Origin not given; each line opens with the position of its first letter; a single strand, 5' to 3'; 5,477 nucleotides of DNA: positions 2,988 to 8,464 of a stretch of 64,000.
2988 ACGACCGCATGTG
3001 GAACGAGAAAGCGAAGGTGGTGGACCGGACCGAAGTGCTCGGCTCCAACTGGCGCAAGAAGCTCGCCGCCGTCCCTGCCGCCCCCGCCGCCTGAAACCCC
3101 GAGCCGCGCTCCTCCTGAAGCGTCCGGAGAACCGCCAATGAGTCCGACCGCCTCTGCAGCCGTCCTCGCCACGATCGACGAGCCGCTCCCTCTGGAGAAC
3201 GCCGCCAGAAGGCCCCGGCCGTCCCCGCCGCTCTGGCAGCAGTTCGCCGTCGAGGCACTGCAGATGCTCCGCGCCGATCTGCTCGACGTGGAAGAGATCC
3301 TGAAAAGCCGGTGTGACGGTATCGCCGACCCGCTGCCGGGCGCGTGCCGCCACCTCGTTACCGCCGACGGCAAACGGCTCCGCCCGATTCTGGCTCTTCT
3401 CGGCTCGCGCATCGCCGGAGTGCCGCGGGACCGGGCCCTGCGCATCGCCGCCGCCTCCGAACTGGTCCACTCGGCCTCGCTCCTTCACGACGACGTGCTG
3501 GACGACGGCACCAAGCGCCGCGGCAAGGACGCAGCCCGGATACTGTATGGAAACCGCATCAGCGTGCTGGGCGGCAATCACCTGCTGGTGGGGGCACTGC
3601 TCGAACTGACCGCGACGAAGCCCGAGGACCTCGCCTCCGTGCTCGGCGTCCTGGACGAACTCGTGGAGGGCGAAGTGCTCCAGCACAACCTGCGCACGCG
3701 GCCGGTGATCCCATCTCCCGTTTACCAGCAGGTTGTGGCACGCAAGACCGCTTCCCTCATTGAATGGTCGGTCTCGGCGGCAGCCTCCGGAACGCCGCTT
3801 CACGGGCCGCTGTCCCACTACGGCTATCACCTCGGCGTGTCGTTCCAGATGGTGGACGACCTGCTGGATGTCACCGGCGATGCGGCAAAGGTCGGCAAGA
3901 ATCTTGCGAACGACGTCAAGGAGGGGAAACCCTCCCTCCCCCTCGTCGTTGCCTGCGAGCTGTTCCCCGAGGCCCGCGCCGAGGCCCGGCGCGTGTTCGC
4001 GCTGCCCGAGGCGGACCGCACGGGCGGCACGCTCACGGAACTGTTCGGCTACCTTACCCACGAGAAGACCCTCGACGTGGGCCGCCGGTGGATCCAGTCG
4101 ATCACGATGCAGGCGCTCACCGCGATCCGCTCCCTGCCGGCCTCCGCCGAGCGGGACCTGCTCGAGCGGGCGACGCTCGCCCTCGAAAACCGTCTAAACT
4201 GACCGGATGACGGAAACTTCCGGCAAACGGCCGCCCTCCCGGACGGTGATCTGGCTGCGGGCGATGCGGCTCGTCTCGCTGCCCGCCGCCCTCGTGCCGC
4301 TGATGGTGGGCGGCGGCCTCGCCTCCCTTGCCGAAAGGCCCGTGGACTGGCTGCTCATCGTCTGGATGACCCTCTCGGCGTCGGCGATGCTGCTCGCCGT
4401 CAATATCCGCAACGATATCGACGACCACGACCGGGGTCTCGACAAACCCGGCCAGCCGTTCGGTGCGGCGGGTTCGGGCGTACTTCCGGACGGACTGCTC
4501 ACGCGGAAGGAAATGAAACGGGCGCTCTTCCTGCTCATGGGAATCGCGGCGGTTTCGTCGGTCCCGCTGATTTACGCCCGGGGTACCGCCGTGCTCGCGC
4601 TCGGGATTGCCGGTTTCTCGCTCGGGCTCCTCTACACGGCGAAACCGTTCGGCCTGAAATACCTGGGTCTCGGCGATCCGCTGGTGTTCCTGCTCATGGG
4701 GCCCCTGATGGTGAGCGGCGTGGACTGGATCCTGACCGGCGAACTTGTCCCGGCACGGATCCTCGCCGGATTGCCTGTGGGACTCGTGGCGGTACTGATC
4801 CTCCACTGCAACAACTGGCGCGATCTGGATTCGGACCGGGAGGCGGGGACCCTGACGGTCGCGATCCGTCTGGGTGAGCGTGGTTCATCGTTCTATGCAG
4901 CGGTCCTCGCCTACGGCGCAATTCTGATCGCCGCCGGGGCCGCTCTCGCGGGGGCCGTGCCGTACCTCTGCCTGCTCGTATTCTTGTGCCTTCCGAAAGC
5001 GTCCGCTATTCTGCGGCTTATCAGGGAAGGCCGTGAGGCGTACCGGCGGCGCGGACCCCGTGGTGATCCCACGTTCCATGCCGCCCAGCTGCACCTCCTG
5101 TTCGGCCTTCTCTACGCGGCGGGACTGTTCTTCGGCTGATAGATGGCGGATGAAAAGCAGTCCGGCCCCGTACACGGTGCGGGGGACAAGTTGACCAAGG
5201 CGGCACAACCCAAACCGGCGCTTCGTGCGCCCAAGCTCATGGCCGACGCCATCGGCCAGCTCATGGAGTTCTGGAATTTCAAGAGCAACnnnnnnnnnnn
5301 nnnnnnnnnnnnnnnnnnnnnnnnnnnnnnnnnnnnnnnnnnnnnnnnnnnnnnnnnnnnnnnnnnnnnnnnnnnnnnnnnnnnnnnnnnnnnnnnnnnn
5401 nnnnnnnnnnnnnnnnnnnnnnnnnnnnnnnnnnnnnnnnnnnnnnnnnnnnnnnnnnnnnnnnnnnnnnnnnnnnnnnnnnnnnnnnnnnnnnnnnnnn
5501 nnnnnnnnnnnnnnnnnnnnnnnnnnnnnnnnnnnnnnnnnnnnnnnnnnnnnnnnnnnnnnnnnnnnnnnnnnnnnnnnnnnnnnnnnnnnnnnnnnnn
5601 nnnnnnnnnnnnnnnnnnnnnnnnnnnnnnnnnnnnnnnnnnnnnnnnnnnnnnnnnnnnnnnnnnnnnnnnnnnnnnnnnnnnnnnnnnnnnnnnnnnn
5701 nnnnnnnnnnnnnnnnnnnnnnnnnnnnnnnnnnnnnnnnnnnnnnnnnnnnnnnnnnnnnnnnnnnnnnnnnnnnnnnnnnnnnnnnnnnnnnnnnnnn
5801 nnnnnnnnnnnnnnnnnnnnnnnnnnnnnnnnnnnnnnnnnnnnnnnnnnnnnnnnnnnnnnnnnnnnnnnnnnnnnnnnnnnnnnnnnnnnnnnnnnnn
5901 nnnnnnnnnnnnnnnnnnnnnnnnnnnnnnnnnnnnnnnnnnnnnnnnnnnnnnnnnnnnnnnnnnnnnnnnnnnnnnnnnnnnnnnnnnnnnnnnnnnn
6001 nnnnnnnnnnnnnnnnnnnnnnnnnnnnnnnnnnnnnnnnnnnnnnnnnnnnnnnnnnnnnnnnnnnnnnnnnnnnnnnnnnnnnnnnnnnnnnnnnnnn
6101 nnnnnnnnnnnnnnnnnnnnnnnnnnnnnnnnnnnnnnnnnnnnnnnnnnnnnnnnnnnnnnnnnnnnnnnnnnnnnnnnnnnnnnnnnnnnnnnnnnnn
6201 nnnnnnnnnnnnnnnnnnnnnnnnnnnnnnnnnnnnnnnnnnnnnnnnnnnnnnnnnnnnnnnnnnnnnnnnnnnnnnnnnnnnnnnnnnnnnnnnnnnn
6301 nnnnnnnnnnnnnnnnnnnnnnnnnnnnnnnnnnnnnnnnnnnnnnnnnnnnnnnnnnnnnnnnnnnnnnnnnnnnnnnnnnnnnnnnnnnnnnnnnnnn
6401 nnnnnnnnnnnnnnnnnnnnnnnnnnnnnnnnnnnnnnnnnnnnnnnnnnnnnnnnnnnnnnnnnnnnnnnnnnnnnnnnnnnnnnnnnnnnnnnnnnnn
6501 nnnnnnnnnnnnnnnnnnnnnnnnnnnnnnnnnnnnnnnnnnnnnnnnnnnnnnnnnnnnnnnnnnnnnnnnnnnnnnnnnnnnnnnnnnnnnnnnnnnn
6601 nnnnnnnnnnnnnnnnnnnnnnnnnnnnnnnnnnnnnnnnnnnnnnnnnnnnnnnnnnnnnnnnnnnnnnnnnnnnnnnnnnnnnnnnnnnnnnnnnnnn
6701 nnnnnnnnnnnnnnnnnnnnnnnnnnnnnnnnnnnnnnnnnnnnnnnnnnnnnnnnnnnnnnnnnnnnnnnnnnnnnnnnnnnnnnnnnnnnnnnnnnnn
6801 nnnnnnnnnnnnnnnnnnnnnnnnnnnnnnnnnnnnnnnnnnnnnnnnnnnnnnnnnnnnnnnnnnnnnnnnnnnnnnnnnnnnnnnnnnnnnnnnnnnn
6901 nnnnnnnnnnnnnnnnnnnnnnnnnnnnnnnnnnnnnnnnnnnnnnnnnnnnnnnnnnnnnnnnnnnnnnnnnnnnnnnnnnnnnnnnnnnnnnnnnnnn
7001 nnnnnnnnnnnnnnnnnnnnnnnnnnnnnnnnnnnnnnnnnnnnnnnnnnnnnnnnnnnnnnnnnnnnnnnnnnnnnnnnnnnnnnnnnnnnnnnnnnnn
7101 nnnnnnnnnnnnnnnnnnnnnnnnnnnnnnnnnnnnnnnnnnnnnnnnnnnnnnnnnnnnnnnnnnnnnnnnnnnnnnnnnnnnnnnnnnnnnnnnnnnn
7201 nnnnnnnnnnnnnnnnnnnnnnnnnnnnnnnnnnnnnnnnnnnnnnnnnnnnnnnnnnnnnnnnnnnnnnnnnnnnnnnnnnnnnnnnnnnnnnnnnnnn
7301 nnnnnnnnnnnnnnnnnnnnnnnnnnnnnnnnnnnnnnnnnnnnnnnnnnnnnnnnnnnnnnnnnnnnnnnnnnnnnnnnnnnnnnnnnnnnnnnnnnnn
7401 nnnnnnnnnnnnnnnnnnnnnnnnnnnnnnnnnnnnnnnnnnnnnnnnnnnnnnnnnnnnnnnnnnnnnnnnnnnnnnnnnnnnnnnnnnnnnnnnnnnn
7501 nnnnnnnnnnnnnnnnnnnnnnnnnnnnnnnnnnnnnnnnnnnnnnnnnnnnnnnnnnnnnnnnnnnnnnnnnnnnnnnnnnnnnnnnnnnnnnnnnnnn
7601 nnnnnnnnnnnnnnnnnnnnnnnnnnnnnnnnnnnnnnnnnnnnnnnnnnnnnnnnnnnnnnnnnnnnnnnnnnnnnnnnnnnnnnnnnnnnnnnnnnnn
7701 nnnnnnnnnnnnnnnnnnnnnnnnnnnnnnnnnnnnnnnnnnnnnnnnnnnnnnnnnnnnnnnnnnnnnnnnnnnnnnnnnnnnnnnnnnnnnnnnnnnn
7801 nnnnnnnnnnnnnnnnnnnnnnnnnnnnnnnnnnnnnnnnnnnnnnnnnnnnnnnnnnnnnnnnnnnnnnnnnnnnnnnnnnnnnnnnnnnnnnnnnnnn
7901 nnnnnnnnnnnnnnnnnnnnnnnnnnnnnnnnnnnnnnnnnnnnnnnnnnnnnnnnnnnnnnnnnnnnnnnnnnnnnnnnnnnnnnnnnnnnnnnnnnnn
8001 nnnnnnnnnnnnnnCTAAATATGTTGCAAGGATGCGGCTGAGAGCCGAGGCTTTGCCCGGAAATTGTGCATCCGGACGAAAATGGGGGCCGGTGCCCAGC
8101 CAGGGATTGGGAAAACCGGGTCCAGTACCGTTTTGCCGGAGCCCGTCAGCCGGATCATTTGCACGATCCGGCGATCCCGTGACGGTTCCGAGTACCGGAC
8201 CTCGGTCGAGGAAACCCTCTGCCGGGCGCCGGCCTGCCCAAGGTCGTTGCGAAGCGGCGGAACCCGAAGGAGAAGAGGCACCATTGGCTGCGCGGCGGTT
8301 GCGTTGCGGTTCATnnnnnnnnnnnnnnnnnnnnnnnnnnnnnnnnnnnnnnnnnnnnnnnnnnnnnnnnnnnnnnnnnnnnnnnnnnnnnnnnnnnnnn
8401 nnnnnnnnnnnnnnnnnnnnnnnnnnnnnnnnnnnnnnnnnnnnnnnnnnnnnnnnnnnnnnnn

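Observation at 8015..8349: Strong SD plus ATG placed 36-47 nt after each amt stop inside the conserved element, but the reading frames do not co-vary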

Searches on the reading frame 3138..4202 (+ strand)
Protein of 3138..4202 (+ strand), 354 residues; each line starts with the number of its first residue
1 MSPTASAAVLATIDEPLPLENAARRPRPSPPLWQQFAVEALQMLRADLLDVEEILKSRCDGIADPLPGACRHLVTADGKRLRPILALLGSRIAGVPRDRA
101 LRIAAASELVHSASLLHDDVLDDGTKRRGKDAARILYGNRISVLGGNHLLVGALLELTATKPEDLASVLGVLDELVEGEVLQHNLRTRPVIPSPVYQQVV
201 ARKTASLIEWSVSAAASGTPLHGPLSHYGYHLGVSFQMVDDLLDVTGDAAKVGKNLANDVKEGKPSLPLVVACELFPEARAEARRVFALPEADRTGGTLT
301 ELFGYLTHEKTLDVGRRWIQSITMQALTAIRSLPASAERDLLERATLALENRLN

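Call 16: search_protein_families(library=pfam, proteins=[window:3138-4202:+], max_evalue=0.01)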
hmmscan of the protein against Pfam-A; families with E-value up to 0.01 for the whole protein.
window:3138-4202:+ (354 aa): 1 family
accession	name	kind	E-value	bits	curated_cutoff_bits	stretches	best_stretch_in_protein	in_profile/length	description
PF00348.22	polyprenyl_synt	-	6.9e-50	170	27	1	68-287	6-234/251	Polyprenyl synthetase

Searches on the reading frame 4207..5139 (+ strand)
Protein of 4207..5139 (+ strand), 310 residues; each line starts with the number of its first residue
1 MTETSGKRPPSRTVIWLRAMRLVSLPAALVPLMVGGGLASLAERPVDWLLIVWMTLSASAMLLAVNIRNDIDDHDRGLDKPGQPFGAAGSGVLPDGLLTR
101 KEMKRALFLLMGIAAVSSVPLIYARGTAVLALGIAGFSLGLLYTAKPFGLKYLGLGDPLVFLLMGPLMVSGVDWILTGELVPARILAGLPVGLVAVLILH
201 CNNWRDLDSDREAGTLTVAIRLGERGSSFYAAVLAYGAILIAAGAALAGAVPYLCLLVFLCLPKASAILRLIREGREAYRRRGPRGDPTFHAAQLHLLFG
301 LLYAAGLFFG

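Call 16: search_protein_families(library=pfam, proteins=[window:4207-5139:+], max_evalue=0.01)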
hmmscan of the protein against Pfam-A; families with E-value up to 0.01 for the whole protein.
window:4207-5139:+ (310 aa): 1 family
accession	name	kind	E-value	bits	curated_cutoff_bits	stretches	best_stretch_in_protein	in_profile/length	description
PF01040.23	UbiA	-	2.7e-26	92.8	34.2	1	29-277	2-238/250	UbiA prenyltransferase family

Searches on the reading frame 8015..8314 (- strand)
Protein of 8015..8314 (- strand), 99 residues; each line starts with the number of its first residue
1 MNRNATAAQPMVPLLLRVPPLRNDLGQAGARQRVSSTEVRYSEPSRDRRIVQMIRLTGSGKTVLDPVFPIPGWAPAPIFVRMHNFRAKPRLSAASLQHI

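Call 16: search_protein_families(library=pfam, proteins=[window:8015-8314:-], max_evalue=0.01)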
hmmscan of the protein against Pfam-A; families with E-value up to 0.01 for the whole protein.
window:8015-8314:- (99 aa): 0 families

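Call 37: search_protein_representatives(protein=window:8015-8314:-)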
Query: 99 residues. Proteins with E-value up to 0.001 (for the whole library): 2; up to 1e-10: 1; up to 1e-30: 1. The best 2 are listed.
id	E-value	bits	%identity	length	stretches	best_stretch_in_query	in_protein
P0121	2.0e-58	211.2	100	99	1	1-99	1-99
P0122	3.9e-04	37.4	53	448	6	75-91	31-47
